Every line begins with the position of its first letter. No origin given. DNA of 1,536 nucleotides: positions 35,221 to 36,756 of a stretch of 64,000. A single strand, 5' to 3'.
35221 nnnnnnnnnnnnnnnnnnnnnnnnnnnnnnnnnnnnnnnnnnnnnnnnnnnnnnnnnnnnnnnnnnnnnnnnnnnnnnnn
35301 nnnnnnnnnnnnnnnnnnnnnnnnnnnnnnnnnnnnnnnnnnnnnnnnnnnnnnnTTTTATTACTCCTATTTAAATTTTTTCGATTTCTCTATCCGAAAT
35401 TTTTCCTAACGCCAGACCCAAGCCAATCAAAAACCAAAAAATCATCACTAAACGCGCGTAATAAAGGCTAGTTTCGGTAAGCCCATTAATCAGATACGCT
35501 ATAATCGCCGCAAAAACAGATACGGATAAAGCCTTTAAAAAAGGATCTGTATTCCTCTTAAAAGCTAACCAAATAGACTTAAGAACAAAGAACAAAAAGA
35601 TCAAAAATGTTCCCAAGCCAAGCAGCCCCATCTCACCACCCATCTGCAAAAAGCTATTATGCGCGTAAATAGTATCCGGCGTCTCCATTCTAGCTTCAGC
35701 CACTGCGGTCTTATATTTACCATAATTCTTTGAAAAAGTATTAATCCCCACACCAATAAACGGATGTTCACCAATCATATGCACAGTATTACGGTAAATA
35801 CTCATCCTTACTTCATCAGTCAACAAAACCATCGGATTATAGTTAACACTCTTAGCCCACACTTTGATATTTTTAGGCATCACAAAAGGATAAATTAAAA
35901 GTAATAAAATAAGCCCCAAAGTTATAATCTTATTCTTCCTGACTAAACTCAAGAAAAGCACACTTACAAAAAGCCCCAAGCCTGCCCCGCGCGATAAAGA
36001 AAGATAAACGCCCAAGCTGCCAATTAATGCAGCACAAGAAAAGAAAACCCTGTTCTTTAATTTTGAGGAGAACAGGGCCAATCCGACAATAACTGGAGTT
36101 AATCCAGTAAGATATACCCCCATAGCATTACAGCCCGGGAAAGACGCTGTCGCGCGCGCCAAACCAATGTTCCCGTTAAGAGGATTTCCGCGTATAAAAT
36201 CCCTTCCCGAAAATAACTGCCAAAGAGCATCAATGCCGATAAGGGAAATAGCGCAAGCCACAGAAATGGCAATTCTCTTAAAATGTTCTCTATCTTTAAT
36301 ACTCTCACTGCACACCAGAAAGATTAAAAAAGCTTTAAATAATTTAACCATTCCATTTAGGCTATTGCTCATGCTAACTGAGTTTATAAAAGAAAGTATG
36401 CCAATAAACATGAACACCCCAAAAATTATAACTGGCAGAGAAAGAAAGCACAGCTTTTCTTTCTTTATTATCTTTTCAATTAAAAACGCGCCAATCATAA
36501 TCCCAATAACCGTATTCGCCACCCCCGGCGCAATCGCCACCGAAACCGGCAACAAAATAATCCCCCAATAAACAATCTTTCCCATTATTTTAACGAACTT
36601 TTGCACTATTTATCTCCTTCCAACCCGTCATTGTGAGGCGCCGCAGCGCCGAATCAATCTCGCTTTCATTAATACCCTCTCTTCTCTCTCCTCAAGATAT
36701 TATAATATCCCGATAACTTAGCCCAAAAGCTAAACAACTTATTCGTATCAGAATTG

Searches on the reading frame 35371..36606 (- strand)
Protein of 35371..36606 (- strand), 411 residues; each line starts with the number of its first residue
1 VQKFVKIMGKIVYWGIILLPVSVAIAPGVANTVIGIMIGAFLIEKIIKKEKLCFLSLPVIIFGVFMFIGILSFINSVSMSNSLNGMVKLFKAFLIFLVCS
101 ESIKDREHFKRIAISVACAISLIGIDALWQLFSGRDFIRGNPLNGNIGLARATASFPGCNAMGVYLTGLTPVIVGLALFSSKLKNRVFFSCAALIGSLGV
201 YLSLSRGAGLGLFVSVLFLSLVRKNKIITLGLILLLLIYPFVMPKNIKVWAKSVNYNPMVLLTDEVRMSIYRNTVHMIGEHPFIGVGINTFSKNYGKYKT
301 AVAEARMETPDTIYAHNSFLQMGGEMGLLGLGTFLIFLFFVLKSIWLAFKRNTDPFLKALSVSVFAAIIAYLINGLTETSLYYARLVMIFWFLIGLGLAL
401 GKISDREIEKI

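Call 63: search_protein_families(library=pfam, proteins=[window:35371-36606:-], max_evalue=0.000001)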
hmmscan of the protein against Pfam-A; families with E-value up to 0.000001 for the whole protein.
window:35371-36606:- (411 aa): 1 family
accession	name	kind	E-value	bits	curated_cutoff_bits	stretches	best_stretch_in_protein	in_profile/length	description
PF04932.20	Wzy_C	-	1.5e-18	67.4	31.7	1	192-335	2-149/149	O-Antigen ligase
